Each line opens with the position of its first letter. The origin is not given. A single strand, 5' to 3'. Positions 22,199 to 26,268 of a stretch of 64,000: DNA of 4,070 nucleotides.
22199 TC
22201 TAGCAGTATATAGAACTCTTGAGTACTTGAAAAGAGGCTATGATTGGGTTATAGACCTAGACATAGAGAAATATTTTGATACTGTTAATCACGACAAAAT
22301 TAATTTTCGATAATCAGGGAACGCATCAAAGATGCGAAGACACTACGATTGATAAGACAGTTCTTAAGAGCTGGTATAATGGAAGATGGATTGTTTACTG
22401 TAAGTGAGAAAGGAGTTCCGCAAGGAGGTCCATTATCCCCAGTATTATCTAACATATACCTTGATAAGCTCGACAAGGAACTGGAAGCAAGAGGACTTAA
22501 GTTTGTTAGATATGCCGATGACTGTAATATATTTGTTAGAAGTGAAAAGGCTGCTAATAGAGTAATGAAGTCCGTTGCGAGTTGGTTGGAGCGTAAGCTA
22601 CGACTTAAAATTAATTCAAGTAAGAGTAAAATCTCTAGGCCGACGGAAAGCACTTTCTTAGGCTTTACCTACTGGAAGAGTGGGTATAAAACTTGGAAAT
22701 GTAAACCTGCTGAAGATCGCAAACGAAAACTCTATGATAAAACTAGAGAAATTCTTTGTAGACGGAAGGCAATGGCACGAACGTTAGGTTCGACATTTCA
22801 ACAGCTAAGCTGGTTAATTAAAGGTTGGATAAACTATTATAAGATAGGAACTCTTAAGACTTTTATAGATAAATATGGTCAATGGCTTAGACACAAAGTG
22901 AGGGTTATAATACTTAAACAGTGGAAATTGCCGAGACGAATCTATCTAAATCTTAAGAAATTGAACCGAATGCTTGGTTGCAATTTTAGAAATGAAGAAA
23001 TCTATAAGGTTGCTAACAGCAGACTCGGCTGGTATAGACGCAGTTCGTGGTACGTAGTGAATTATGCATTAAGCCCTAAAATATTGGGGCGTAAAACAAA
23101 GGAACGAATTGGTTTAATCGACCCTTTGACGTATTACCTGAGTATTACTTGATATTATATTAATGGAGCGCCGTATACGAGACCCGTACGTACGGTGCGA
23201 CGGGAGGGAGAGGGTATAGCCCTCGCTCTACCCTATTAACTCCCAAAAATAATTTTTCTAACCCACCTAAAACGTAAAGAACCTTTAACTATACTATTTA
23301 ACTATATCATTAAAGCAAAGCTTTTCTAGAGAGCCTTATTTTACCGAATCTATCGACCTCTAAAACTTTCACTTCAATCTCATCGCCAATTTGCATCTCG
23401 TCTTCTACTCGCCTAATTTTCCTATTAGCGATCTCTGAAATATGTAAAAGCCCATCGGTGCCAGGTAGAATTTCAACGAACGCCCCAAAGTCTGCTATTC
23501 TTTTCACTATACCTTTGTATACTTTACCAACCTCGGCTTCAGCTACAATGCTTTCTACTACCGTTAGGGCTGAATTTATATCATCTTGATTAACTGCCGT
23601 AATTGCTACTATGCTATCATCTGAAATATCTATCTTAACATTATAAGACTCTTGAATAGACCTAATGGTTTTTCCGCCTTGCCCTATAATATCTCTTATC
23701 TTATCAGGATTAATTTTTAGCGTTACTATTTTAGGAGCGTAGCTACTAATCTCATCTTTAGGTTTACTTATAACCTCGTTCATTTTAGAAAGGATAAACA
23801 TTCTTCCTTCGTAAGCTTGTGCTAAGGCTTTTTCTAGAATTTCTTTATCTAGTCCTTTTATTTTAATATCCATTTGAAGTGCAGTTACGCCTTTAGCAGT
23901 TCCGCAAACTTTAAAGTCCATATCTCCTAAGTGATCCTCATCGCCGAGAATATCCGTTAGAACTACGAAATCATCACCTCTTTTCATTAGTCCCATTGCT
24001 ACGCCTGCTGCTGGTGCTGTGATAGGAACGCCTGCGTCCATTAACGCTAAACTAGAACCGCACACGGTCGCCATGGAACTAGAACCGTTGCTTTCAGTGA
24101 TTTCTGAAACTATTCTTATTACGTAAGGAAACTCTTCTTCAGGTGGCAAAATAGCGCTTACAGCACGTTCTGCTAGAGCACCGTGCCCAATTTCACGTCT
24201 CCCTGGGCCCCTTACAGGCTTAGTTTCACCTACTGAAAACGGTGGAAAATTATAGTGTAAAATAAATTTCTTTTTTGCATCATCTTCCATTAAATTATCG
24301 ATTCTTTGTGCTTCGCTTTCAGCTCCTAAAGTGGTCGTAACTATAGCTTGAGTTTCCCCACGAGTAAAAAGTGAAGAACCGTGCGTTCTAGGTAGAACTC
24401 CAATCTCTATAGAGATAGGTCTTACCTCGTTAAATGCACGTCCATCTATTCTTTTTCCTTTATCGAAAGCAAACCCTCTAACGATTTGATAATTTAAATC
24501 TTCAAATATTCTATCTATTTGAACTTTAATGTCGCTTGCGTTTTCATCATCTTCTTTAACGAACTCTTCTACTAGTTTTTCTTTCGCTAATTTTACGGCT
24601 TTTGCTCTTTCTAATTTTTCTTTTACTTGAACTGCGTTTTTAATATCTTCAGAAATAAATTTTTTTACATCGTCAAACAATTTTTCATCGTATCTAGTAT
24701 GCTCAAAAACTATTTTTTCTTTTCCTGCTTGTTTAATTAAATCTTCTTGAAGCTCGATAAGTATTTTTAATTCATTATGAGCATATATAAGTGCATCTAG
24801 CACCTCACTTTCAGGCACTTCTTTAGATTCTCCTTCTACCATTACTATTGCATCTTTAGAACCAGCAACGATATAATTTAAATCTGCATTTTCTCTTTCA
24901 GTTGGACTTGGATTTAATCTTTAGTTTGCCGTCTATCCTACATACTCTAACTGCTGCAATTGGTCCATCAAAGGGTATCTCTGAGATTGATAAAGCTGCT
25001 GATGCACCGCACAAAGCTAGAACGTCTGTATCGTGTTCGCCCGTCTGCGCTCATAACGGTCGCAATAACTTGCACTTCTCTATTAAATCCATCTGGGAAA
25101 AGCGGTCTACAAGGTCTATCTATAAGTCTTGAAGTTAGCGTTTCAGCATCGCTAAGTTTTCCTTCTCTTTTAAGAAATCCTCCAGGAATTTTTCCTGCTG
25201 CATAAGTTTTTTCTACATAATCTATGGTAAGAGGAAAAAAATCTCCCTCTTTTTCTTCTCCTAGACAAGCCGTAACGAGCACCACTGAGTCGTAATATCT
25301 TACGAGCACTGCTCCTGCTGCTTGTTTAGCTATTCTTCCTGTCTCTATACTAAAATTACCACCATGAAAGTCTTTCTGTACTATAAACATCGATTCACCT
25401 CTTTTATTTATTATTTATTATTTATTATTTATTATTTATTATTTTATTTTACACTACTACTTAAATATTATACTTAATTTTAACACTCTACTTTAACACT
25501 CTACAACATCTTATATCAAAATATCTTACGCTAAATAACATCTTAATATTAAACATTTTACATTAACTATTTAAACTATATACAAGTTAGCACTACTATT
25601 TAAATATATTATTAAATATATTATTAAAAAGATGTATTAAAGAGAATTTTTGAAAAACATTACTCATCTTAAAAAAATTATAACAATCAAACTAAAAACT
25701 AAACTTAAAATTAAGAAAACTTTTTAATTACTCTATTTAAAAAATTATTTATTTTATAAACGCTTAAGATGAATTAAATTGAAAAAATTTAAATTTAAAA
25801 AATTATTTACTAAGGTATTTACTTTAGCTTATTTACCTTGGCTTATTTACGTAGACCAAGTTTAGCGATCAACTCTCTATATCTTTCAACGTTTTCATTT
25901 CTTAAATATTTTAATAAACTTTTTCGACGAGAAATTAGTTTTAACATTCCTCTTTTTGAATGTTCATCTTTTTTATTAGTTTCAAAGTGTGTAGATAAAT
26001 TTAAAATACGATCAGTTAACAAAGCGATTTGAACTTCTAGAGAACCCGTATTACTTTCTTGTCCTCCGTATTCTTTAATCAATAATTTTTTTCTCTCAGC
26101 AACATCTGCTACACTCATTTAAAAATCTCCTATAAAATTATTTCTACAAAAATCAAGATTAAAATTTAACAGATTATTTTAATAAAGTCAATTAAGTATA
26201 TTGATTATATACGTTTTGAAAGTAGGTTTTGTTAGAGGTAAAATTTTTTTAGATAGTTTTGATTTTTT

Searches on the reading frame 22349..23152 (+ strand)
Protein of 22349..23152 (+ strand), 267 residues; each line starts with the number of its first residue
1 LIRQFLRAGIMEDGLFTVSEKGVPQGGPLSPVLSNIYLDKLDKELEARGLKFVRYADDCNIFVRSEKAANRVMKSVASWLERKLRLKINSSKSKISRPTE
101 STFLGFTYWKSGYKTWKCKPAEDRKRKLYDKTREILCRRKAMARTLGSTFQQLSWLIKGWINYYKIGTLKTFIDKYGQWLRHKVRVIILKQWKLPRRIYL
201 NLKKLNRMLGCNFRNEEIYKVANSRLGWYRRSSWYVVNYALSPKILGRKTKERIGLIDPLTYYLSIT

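Call 43: search_protein_families(library=pfam, max_evalue=0.001, proteins=[window:22349-23152:+])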
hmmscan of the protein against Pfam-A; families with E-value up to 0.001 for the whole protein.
window:22349-23152:+ (267 aa): 2 families
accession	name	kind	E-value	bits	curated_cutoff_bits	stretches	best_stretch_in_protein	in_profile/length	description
PF00078.32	RVT_1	-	2.1e-22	80.3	29.6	1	16-107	112-204/205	Reverse transcriptase (RNA-dependent DNA polymerase)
PF08388.16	GIIM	-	1.8e-09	37.9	23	1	126-196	2-71/80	Group II intron, maturase-specific domain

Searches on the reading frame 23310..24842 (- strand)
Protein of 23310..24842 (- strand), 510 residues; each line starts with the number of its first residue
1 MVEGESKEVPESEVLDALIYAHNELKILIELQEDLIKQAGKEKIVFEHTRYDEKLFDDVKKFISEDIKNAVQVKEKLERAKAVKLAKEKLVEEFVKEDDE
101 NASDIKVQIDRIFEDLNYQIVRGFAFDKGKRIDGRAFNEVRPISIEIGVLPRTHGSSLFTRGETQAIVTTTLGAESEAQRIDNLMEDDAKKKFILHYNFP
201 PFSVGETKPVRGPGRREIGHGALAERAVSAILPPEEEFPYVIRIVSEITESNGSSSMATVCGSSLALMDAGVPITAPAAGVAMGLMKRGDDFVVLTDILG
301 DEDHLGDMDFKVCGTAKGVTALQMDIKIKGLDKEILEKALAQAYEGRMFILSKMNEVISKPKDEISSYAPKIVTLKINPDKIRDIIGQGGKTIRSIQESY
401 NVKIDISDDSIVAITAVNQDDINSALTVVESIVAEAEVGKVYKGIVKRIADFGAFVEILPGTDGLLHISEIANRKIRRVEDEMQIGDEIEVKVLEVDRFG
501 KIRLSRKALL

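Call 43: search_protein_families(library=pfam, max_evalue=0.001, proteins=[window:23310-24842:-])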
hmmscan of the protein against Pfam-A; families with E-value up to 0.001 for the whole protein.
window:23310-24842:- (510 aa): 6 families
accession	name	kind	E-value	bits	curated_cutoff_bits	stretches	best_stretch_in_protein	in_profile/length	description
PF01138.27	RNase_PH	-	5.2e-30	105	25.5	1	139-273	1-130/130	3' exoribonuclease family, domain 1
PF00575.29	S1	-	4.3e-21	75.5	22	1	436-507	2-74/74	S1 RNA binding domain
PF03726.19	PNPase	-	9.9e-13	48.8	24.6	1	55-135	2-80/81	Polyribonucleotide nucleotidyltransferase, RNA binding domain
PF00013.35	KH_1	-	5.4e-11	42.5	21.5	1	373-429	2-64/66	KH domain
PF03725.20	RNase_PH_C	-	1.2e-06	28.8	20.8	1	277-346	2-67/67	3' exoribonuclease family, domain 2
PF13509.12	S1_2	-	0.00022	21.7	21.8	0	438-491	1-46/61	S1 domain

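Call 48: find_homologous_proteins(query=window:23310-24842:-, max_evalue=1e-50)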
Query window:23310-24842:- (510 aa): 8000 proteins with E <= 1e-50 among 8000 candidates; the best 120 are listed.
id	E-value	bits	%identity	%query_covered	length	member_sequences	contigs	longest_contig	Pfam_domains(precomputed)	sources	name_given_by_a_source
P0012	0.0e+0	1091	100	100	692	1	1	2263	PF00013.36,PF03725.21,PF00575.30,PF03726.20,PF01138.28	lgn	-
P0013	8.2e-285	963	86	100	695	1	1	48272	PF00013.36,PF03725.21,PF00575.30,PF03726.20,PF01138.28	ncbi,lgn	-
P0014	3.2e-277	938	84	100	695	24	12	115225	PF00013.36,PF03725.21,PF00575.30,PF03726.20,PF01138.28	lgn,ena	-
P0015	6.3e-265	898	81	100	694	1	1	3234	PF00013.36,PF03725.21,PF00575.30,PF03726.20,PF01138.28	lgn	-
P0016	3.1e-242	823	84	88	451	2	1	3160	PF00013.36,PF00575.30,PF03726.20,PF01138.28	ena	-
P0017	1.1e-221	755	68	100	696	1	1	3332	PF00013.36,PF03725.21,PF00575.30,PF03726.20,PF01138.28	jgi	jgi:polyribonucleotide nucleotidyltransferase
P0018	9.1e-221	752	65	100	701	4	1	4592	PF00013.36,PF03725.21,PF00575.30,PF03726.20,PF01138.28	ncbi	-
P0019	7.5e-216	736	64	100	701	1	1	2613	PF00013.36,PF03725.21,PF00575.30,PF03726.20,PF01138.28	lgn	-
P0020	1.1e-215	735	65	99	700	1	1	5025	PF00013.36,PF03725.21,PF00575.30,PF03726.20,PF01138.28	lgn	-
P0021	4.9e-215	733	65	99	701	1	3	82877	PF00013.36,PF03725.21,PF00575.30,PF03726.20,PF01138.28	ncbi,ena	-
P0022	1.4e-214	732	64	99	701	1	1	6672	PF00013.36,PF03725.21,PF00575.30,PF03726.20,PF01138.28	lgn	-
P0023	1.2e-213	729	64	99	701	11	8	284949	PF00013.36,PF03725.21,PF00575.30,PF03726.20,PF01138.28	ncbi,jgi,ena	jgi:polyribonucleotide nucleotidyltransferase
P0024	1.9e-213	728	66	99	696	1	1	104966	PF00013.36,PF03725.21,PF00575.30,PF03726.20,PF01138.28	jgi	-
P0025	3.0e-213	727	64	99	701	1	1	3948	PF00013.36,PF03725.21,PF00575.30,PF03726.20,PF01138.28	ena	-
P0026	6.9e-213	726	64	100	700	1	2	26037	PF00013.36,PF03725.21,PF00575.30,PF03726.20,PF01138.28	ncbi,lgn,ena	-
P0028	1.5e-212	725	67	99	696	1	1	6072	PF00013.36,PF03725.21,PF00575.30,PF03726.20,PF01138.28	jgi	jgi:polyribonucleotide nucleotidyltransferase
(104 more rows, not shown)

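Call 49: find_encoding_contigs(protein=P0013, flank=10000, max_places=3)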
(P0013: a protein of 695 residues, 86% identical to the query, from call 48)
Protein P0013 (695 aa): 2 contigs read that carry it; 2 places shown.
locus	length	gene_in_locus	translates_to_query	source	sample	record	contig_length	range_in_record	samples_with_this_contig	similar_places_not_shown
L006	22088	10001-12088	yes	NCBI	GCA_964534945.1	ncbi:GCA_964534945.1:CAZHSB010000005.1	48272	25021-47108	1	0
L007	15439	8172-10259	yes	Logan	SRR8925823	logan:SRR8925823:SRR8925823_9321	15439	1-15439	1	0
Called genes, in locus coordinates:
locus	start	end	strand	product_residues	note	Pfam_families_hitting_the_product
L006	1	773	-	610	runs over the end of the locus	-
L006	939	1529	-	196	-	PF01427:Peptidase_M15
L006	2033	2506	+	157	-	PF01899:MNHE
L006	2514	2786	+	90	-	PF04066:MrpF_PhaF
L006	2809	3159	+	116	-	PF03334:PhaG_MnhG_YufB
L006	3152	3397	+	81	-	PF13244:MbhD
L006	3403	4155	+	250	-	PF20501:MbhE, PF04039:MnhB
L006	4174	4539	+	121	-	PF00420:Oxidored_q2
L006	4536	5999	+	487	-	PF00361:Proton_antipo_M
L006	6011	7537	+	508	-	PF00662:Proton_antipo_N, PF00361:Proton_antipo_M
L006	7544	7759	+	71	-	-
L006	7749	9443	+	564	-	PF00361:Proton_antipo_M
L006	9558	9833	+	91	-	PF00312:Ribosomal_S15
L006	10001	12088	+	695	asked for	PF01138:RNase_PH, PF03725:RNase_PH_C, PF03726:PNPase, PF01138:RNase_PH, PF00013:KH_1, PF00575:S1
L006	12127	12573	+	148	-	PF22769:DCD (weak), PF00692:dUTPase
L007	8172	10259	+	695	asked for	PF01138:RNase_PH, PF03725:RNase_PH_C, PF03726:PNPase, PF01138:RNase_PH, PF00013:KH_1, PF00575:S1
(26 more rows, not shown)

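Call 50: find_encoding_contigs(protein=P0014, flank=10000, max_places=4)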
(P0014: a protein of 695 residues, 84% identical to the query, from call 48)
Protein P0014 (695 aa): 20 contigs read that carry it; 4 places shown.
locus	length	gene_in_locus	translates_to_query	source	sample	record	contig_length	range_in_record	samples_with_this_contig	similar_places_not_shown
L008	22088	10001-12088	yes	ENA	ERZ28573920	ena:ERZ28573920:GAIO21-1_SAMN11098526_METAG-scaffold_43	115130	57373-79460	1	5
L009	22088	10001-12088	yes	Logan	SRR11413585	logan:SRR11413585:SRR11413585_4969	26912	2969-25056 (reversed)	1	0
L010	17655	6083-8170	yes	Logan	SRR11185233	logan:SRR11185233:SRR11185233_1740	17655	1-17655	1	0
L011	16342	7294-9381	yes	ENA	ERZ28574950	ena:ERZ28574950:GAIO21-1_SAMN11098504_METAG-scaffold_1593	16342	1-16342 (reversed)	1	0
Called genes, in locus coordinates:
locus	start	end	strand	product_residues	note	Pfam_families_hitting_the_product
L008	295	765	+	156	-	PF01899:MNHE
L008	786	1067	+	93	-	PF04066:MrpF_PhaF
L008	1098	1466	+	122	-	PF03334:PhaG_MnhG_YufB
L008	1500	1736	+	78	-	PF13244:MbhD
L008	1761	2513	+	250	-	PF20501:MbhE, PF04039:MnhB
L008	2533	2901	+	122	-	PF00420:Oxidored_q2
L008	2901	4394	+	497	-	PF00361:Proton_antipo_M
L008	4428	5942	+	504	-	PF00662:Proton_antipo_N, PF00361:Proton_antipo_M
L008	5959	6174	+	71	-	-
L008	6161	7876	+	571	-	PF00361:Proton_antipo_M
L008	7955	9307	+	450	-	-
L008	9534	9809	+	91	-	PF00312:Ribosomal_S15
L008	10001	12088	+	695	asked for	PF01138:RNase_PH, PF03725:RNase_PH_C, PF03726:PNPase, PF01138:RNase_PH, PF00013:KH_1, PF00575:S1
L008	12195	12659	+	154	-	PF00692:dUTPase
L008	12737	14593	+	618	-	PF06480:FtsH_ext, PF06068:TIP49 (weak), PF00004:AAA, PF07728:AAA_5 (faint), PF17862:AAA_lid_3, PF01434:Peptidase_M41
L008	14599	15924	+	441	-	PF00884:Sulfatase, PF01663:Phosphodiest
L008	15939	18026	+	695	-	PF01663:Phosphodiest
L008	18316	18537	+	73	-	-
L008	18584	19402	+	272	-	-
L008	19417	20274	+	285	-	PF00884:Sulfatase, PF01663:Phosphodiest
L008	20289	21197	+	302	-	PF00763:THF_DHG_CYH, PF02882:THF_DHG_CYH_C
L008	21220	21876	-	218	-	-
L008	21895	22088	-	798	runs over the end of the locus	-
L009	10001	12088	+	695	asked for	PF01138:RNase_PH, PF03725:RNase_PH_C, PF03726:PNPase, PF01138:RNase_PH, PF00013:KH_1, PF00575:S1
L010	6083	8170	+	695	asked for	PF01138:RNase_PH, PF03725:RNase_PH_C, PF03726:PNPase, PF01138:RNase_PH, PF00013:KH_1, PF00575:S1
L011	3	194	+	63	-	?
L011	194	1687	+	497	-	PF00361:Proton_antipo_M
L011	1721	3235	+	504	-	PF00662:Proton_antipo_N, PF00361:Proton_antipo_M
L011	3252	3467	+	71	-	-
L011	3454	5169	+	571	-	PF00361:Proton_antipo_M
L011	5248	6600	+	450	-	-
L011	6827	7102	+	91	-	PF00312:Ribosomal_S15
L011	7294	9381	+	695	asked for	PF01138:RNase_PH, PF03725:RNase_PH_C, PF03726:PNPase, PF01138:RNase_PH, PF00013:KH_1, PF00575:S1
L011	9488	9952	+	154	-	PF00692:dUTPase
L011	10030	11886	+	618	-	PF06480:FtsH_ext, PF06068:TIP49 (weak), PF00004:AAA, PF07728:AAA_5 (faint), PF17862:AAA_lid_3, PF01434:Peptidase_M41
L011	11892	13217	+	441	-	PF00884:Sulfatase, PF01663:Phosphodiest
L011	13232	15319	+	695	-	PF01663:Phosphodiest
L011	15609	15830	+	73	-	-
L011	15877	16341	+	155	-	?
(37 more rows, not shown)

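Call 52: find_encoding_contigs(protein=P0015, flank=10000, max_places=3)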
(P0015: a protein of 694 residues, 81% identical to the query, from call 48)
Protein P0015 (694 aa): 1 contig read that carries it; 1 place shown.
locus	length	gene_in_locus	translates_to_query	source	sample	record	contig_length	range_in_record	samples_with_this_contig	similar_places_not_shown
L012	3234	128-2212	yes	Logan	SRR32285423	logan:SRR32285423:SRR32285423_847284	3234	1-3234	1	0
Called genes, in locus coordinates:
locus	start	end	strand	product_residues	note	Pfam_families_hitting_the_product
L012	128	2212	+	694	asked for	PF01138:RNase_PH, PF03725:RNase_PH_C, PF03726:PNPase, PF01138:RNase_PH, PF00013:KH_1, PF00575:S1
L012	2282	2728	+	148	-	PF00692:dUTPase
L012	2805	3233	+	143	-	?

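Call 53: find_encoding_contigs(protein=P0016, flank=10000, max_places=3)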
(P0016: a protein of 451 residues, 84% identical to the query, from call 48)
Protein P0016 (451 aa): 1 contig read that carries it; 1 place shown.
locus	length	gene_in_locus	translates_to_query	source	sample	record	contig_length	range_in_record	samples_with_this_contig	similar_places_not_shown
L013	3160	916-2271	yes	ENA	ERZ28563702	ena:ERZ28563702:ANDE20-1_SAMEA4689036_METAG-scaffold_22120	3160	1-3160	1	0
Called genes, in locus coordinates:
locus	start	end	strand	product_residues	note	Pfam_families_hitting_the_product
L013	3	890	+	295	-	?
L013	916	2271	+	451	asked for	PF03726:PNPase, PF01138:RNase_PH, PF00013:KH_1, PF00575:S1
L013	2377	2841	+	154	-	PF00692:dUTPase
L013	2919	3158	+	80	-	?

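Call 54: find_encoding_contigs(protein=P0012, flank=10000, max_places=3)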
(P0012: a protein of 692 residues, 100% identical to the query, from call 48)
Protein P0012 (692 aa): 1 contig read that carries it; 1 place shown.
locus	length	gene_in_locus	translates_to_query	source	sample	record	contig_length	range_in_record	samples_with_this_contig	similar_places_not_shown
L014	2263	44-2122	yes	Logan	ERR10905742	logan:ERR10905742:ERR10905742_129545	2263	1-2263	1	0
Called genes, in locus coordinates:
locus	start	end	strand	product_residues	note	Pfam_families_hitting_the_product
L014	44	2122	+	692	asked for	PF01138:RNase_PH, PF03725:RNase_PH_C, PF03726:PNPase, PF01138:RNase_PH, PF00013:KH_1, PF00575:S1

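Call 72: search_protein_families(library=pfam, max_evalue=1, proteins=[L008:7955-9304:+, L008:18316-18534:+, L008:18584-19399:+])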
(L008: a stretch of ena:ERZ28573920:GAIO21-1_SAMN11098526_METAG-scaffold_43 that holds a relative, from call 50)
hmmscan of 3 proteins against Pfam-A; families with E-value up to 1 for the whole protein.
L008:7955-9304:+ (450 aa): 1 family
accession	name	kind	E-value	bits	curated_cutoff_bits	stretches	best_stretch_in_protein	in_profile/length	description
PF01603.26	B56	-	0.3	10.5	25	1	25-64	5-44/413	Protein phosphatase 2A regulatory B subunit (B56 family)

L008:18316-18534:+ (73 aa): 3 families
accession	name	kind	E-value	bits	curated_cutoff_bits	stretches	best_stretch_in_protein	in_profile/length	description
PF02431.20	Chalcone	-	0.036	13.9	27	1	11-64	78-125/203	Chalcone-flavanone isomerase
PF20175.3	Tra1_central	-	0.081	12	27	1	21-69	134-182/585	Tra1 HEAT repeat central region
PF06034.16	DUF919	-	0.22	11.8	21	1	4-20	18-34/62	Nucleopolyhedrovirus protein of unknown function (DUF919)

L008:18584-19399:+ (272 aa): 1 family
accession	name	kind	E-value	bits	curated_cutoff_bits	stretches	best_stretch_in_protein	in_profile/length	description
PF01956.21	EMC3_TMCO1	-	0.51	10.5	27.1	1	29-120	19-115/169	Integral membrane protein EMC3/TMCO1-like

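Call 95: find_encoding_contigs(protein=P0024, flank=10000, max_places=2)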
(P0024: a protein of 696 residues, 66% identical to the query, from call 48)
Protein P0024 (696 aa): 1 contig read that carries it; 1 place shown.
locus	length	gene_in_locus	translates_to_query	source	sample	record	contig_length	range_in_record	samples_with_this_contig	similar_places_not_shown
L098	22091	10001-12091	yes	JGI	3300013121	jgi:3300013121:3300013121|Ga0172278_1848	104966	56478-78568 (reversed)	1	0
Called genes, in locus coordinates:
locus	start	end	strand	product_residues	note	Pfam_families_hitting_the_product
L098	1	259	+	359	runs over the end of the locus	PF00483:NTP_transferase, PF12804:NTP_transf_3 (weak), PF22640:ManC_GMP_beta-helix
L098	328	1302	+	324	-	PF01370:Epimerase, PF04321:RmlD_sub_bind (weak), PF05368:NmrA (weak), PF16363:GDP_Man_Dehyd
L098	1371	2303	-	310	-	PF01476:LysM (weak)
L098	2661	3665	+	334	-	PF00150:Cellulase, PF11790:Glyco_hydro_cc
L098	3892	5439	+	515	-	-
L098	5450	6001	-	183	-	-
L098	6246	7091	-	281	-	PF01553:Acyltransferase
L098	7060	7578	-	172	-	-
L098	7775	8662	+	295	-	PF11306:DUF3108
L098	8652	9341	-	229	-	PF21842:DUF6901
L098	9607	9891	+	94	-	PF00312:Ribosomal_S15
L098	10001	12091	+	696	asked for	PF01138:RNase_PH, PF03725:RNase_PH_C, PF03726:PNPase, PF01138:RNase_PH, PF00013:KH_1, PF00575:S1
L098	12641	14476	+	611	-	PF02085:Cytochrom_CIII (faint), PF03264:Cytochrom_NNT (faint), PF09699:Paired_CXXCH_1 (faint), PF14522:Cytochrome_C7 (faint), PF14537:Cytochrom_c3_2 (faint), PF22113:Mtrc-MtrF_II-IV_dom, PF01292:Ni_hydr_CYTB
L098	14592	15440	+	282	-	PF03264:Cytochrom_NNT (faint), PF14537:Cytochrom_c3_2 (faint), PF22113:Mtrc-MtrF_II-IV_dom (faint), PF14522:Cytochrome_C7 (weak)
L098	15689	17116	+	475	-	PF00669:Flagellin_N, PF01839:FG-GAP (faint), PF00700:Flagellin_C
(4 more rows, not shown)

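Call 96: find_encoding_contigs(protein=P0028, flank=10000, max_places=2)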
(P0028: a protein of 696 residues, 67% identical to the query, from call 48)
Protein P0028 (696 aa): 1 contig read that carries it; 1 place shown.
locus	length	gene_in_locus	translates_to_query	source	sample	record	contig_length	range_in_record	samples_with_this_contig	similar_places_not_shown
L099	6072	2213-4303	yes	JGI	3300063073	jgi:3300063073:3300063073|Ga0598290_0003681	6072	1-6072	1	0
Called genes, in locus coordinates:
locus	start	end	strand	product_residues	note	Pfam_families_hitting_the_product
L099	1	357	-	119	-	?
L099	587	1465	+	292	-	PF11306:DUF3108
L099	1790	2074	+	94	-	PF00312:Ribosomal_S15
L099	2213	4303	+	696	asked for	PF01138:RNase_PH, PF03725:RNase_PH_C, PF03726:PNPase, PF01138:RNase_PH, PF00013:KH_1, PF00575:S1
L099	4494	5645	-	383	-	PF01053:Cys_Met_Meta_PP, PF00155:Aminotran_1_2 (weak)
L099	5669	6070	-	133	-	?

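Call 97: find_encoding_contigs(protein=P0017, flank=10000, max_places=2)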
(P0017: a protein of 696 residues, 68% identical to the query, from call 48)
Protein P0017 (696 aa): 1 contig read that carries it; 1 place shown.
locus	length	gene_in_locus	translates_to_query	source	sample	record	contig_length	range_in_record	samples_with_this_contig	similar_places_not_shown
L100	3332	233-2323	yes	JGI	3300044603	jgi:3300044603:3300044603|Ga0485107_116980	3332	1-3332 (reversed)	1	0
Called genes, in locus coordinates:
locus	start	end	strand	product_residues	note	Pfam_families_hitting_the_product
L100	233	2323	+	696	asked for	PF01138:RNase_PH, PF03725:RNase_PH_C, PF03726:PNPase, PF01138:RNase_PH, PF00013:KH_1, PF00575:S1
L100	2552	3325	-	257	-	-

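Call 102: search_protein_families(library=phrogs, max_evalue=1, proteins=[L008:7955-9304:+])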
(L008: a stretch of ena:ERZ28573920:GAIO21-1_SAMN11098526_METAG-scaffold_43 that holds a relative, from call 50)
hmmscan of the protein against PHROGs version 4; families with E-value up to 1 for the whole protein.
L008:7955-9304:+ (450 aa): 0 families

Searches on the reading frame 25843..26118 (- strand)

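Call 43: search_protein_families(library=pfam, max_evalue=0.001, proteins=[window:25843-26118:-])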
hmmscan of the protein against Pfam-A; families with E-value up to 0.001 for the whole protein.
window:25843-26118:- (91 aa): 1 family
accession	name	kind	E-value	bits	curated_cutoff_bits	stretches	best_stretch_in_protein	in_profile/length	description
PF00312.27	Ribosomal_S15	-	8.6e-34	116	31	1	10-90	1-81/81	Ribosomal protein S15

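Call 101: search_protein_families(library=pfam, max_evalue=1, proteins=[L002:497-1000:+])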
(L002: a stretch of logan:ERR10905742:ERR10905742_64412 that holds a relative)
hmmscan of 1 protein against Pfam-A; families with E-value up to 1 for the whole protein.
L002:497-1000:+ (168 aa): 0 families

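Call 102: search_protein_families(library=phrogs, max_evalue=1, proteins=[L002:497-1000:+])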
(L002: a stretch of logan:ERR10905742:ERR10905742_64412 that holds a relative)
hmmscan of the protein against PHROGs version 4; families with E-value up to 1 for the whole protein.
L002:497-1000:+ (168 aa): 0 families
